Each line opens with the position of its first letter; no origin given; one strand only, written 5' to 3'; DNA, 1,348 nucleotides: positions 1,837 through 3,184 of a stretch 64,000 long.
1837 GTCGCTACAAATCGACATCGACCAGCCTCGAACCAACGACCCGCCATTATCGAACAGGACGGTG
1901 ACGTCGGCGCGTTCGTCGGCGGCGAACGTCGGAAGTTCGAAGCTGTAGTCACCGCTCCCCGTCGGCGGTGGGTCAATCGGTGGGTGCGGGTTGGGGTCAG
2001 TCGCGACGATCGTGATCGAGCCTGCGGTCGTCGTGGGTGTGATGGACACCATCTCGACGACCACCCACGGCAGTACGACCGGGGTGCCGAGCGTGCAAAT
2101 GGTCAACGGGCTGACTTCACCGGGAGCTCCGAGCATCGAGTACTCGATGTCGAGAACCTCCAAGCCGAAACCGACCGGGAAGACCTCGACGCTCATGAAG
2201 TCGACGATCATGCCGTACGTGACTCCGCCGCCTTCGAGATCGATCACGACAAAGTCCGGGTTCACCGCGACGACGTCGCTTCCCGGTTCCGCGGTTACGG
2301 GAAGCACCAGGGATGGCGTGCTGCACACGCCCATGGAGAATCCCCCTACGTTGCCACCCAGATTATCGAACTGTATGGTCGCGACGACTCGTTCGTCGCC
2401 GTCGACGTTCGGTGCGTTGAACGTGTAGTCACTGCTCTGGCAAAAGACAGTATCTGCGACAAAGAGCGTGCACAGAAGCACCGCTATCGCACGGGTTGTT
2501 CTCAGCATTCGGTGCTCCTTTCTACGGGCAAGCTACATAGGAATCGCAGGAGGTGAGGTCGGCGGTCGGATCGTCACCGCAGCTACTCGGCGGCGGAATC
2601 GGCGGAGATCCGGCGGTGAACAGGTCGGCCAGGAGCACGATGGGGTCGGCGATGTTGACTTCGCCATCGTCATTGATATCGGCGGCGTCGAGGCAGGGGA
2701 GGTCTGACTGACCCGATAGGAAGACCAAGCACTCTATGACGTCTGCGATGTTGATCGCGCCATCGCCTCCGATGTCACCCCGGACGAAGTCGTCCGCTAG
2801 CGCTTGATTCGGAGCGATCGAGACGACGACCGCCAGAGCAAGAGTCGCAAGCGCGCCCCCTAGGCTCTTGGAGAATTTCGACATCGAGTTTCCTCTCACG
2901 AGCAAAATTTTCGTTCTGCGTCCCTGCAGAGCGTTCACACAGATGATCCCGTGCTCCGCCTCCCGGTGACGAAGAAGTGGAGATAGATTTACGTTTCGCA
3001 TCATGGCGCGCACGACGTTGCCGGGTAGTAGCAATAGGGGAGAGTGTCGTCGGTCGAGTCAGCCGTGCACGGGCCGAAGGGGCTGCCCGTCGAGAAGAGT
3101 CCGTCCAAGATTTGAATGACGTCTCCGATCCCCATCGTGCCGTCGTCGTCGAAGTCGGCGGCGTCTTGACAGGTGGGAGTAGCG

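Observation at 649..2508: Three tandem cohesin-like repeats plus dockerin-like module: scaffoldin-like architecture outside a cellulolytic context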

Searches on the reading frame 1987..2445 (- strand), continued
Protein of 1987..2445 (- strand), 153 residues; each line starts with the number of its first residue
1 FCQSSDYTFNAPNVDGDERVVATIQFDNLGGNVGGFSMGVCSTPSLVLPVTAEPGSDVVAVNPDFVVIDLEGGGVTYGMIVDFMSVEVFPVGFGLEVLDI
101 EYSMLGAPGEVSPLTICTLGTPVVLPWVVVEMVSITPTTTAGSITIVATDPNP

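Call 61: fold_search(model_id=the predicted structure, library=pdb)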
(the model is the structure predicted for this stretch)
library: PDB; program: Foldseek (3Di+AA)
matches with E <= 10: 1697; with E <= 0.001: 73
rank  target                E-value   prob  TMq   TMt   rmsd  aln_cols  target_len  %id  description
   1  5lxv_A                9.6e-09  1.00  0.68  0.62   4.6       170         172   11  Crystal structure of Ruminococcus flavefaciens scaffoldin C cohesin in complex with a dockerin from an uncharacterized (released 2016-10-19)
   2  5lxv_C                1.4e-08  1.00  0.71  0.64   4.3       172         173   12  Crystal structure of Ruminococcus flavefaciens scaffoldin C cohesin in complex with a dockerin from an uncharacterized (released 2016-10-19)
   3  6kgc_A                3.6e-08  1.00  0.75  0.79   3.1       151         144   15  Crystal structure of CaDoc0917(R49D)-CaCohA2 complex at pH 5.4 (released 2020-07-08)
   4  6kgf_C                4.0e-08  1.00  0.74  0.76   3.4       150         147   16  Crystal structure of CaDoc0917(R16D)-CaCohA2 complex at pH 8.2 (released 2020-07-08)
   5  2vn6_A                7.4e-08  1.00  0.75  0.76   2.6       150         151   17  The Clostridium cellulolyticum dockerin displays a dual binding mode for its cohesin partner (released 2008-05-13)
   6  6kge_A                7.8e-08  1.00  0.72  0.77   3.4       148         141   15  Crystal structure of CaDoc0917(R16D)-CaCohA2 complex at pH 5.5 (released 2020-07-08)
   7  4uyp_C                1.0e-07  1.00  0.76  0.79   2.9       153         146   12  High resolution structure of the third cohesin ScaC in complex with the ScaB dockerin with a mutation in the N-termina (released 2015-04-15)
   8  6kgd_A                1.1e-07  1.00  0.75  0.79   2.9       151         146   14  Crystal structure of CaDoc0917(R49D)-CaCohA2 complex at pH 8.0 (released 2020-07-08)
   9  5nrm_A                1.1e-07  1.00  0.74  0.80   2.5       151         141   12  Crystal structure of the sixth cohesin from Acetivibrio cellulolyticus' scaffoldin B in complex with Cel5 dockerin S51 (released 2018-01-31)
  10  6kgf_A                1.1e-07  1.00  0.69  0.73   3.7       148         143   15  Crystal structure of CaDoc0917(R16D)-CaCohA2 complex at pH 8.2 (released 2020-07-08)
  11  2vn5_C                1.3e-07  1.00  0.75  0.78   2.6       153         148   19  The Clostridium cellulolyticum dockerin displays a dual binding mode for its cohesin partner (released 2008-05-20)
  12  4ums                  1.3e-07  1.00  0.76  0.75   3.0       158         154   16  The crystal structure of the seventh ScaB type I cohesin from Pseudobacteroides cellulosolvens (released 2015-05-06)
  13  4uyq_A                1.7e-07  1.00  0.76  0.81   2.7       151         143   13  High resolution structure of the third cohesin ScaC in complex with the ScaB dockerin with a mutation in the C-termina (released 2015-04-15)
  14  4fl4_C                1.9e-07  1.00  0.72  0.38   3.3       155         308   14  Scaffoldin conformation and dynamics revealed by a ternary complex from the Clostridium thermocellum cellulosome (released 2012-06-27)
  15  5nrk_A                2.0e-07  1.00  0.74  0.79   2.4       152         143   12  Crystal structure of the sixth cohesin from Acetivibrio cellulolyticus' scaffoldin B in complex with Cel5 dockerin S15 (released 2018-01-31)
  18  2vn5_A                4.0e-07  1.00  0.76  0.81   2.5       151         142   17  The Clostridium cellulolyticum dockerin displays a dual binding mode for its cohesin partner (released 2008-05-20)
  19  4uyp_A                4.0e-07  1.00  0.75  0.79   3.1       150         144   13  High resolution structure of the third cohesin ScaC in complex with the ScaB dockerin with a mutation in the N-termina (released 2015-04-15)
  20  2xdh                  4.4e-07  1.00  0.69  0.76   3.3       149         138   14  Non-cellulosomal cohesin from the hyperthermophilic archaeon Archaeoglobus fulgidus (released 2010-05-26)
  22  1g1k_A                6.7e-07  1.00  0.77  0.82   2.5       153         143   17  COHESIN MODULE FROM THE CELLULOSOME OF CLOSTRIDIUM CELLULOLYTICUM (released 2000-11-22)
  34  2w1n                  2.5e-05  1.00  0.57  0.41   4.8       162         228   14  cohesin and fibronectin type-III double module construct from the Clostridium perfringens glycoside hydrolase GH84C (released 2009-02-03)
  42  2jh2_A                4.5e-05  1.00  0.57  0.63   4.4       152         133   14  X-ray crystal structure of a cohesin-like module from Clostridium perfringens (released 2007-11-06)
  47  1qzn                  8.8e-05  1.00  0.64  0.58   4.2       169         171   16  Crystal Structure Analysis of a type II cohesin domain from the cellulosome of Acetivibrio cellulolyticus (released 2004-09-21)
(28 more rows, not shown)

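Call 63: find_encoding_contigs(protein=P0160, flank=10000, max_places=1)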
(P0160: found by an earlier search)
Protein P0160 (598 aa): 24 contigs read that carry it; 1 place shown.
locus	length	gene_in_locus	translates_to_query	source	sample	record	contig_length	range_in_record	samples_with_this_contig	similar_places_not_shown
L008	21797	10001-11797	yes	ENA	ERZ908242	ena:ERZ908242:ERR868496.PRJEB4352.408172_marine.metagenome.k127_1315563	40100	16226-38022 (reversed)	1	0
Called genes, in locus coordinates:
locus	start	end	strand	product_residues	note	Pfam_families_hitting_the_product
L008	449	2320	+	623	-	-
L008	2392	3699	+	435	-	-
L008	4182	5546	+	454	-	-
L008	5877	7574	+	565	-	-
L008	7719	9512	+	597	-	-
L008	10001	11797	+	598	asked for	-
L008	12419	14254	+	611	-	-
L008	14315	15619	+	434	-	-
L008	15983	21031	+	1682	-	PF13205:Big_5, PF13517:FG-GAP_3 (weak), PF01833:TIG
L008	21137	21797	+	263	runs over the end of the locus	-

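Call 64: find_encoding_contigs(protein=P0027, flank=10000, max_places=1)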
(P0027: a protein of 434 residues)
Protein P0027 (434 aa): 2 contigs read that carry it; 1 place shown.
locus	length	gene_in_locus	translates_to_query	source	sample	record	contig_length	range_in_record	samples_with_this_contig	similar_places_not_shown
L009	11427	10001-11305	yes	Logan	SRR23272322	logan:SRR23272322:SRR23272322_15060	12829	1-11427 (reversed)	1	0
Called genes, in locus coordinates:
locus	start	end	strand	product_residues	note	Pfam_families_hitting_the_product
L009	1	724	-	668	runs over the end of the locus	PF04851:ResIII, PF13604:AAA_30 (faint), PF00270:DEAD (faint), PF17757:UvrB_inter, PF27431:UvrB_3rd, PF00271:Helicase_C, PF12344:UvrB, PF02151:UVR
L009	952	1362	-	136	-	PF12836:HHH_3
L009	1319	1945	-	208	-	-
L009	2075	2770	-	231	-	PF09835:DUF2062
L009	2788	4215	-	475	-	PF00089:Trypsin, PF13365:Trypsin_2, PF00595:PDZ (faint), PF13180:PDZ_2 (faint)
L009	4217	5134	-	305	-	PF02749:QRPTase_N, PF01729:QRPTase_C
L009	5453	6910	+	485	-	PF01704:UDPGP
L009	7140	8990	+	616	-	PF14559:TPR_19 (faint), PF07719:TPR_2 (faint), PF13432:TPR_16 (weak), PF24575:TPR_Slam (faint)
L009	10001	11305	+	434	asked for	-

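Call 65: find_encoding_contigs(protein=P0035, flank=10000, max_places=1)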
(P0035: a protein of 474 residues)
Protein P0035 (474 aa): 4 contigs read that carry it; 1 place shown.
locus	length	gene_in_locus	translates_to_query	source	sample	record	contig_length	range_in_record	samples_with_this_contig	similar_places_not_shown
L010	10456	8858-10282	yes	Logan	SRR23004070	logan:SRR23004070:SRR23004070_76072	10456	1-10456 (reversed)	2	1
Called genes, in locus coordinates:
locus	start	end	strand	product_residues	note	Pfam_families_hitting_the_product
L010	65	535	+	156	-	-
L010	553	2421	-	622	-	PF01642:MM_CoA_mutase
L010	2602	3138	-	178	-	PF16301:DUF4943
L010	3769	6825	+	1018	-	PF04542:Sigma70_r2, PF08281:Sigma70_r4_2, PF02369:Big_1 (faint), PF10670:DUF4198 (faint), PF13620:CarboxypepD_reg (weak)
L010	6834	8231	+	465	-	-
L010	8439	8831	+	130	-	-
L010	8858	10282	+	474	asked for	-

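Call 89: find_encoding_contigs(protein=P0056, flank=10000, max_places=1)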
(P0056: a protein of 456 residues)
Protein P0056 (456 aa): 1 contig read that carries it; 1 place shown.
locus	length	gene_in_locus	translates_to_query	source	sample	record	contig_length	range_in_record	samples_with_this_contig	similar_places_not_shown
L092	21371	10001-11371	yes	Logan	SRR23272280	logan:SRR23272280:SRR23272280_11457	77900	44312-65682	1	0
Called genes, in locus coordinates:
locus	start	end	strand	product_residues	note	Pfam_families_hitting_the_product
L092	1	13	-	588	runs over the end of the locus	PF00963:Cohesin (weak)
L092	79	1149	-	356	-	PF00404:Dockerin_1 (faint)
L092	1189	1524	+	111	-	-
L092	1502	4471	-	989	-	-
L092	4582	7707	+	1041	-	PF04542:Sigma70_r2, PF08281:Sigma70_r4_2, PF04545:Sigma70_r4 (weak), PF02369:Big_1 (faint), PF13715:CarbopepD_reg_2 (faint), PF22904:NOMO1-like_2nd (faint), PF25020:TTR_TEN1-4 (faint), PF13620:CarboxypepD_reg (weak)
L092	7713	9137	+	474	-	PF01839:FG-GAP (weak), PF13517:FG-GAP_3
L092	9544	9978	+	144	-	PF00404:Dockerin_1 (weak)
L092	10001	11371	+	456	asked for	-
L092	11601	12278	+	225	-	-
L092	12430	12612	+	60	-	-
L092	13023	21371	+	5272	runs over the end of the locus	PF13517:FG-GAP_3 (weak), PF13385:Laminin_G_3, PF00041:fn3 (weak), PF13385:Laminin_G_3, PF18370:RGI_lyase (weak), PF00041:fn3, PF13385:Laminin_G_3, PF13385:Laminin_G_3, +7 more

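Call 90: find_encoding_contigs(protein=P0053, flank=10000, max_places=1)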
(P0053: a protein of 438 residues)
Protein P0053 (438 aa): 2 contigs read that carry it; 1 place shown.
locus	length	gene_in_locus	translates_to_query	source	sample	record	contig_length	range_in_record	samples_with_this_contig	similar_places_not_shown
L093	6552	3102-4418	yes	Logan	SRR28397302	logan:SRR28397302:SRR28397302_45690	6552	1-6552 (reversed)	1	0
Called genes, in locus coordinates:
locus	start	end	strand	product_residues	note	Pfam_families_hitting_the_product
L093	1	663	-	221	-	?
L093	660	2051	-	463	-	PF03825:Nuc_H_symport, PF12832:MFS_1_like, PF07690:MFS_1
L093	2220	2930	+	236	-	PF06439:3keto-disac_hyd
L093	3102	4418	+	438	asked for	-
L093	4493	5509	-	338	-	PF01408:GFO_IDH_MocA, PF22725:GFO_IDH_MocA_C3, PF02894:GFO_IDH_MocA_C (faint)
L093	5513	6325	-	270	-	PF01261:AP_endonuc_2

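Call 91: find_encoding_contigs(protein=P0040, flank=10000, max_places=1)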
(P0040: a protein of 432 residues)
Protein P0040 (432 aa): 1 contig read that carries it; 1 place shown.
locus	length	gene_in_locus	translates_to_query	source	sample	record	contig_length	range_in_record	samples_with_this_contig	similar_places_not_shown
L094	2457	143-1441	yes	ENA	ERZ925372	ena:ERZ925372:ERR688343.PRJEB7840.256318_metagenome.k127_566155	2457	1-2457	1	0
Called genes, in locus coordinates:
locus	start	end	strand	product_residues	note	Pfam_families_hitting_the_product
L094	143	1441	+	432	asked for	PF00963:Cohesin (weak)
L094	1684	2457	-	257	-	?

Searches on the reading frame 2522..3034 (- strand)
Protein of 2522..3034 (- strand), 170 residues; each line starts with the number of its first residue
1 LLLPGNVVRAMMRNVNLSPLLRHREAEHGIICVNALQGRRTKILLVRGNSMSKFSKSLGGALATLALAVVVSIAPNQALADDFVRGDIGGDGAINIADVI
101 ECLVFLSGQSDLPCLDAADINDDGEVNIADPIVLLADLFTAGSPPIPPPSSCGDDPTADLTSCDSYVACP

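Call 3: search_protein_families(library=pfam, proteins=[window:2522-3034:-], max_evalue=1)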
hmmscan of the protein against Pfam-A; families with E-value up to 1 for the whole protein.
window:2522-3034:- (170 aa): 1 family
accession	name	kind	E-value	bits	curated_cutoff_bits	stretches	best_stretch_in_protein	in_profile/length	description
PF00404.24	Dockerin_1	-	0.00022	21.8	22.9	1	86-130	2-48/57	Dockerin type I domain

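Call 4: search_protein_families(library=ncbifam, proteins=[window:2522-3034:-], max_evalue=1)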
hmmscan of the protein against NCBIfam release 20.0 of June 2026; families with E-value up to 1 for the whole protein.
window:2522-3034:- (170 aa): 2 families
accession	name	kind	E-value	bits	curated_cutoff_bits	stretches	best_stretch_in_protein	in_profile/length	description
NF049990.1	CellobisidaseCelK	equivalog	0.00094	17.4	1700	1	78-134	822-878/889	cellulose 1,4-beta-cellobiosidase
NF045500.1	Omp28_seleno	equivalog_domain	0.0052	16.2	200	1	90-136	328-373/377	Omp28-related selenoprotein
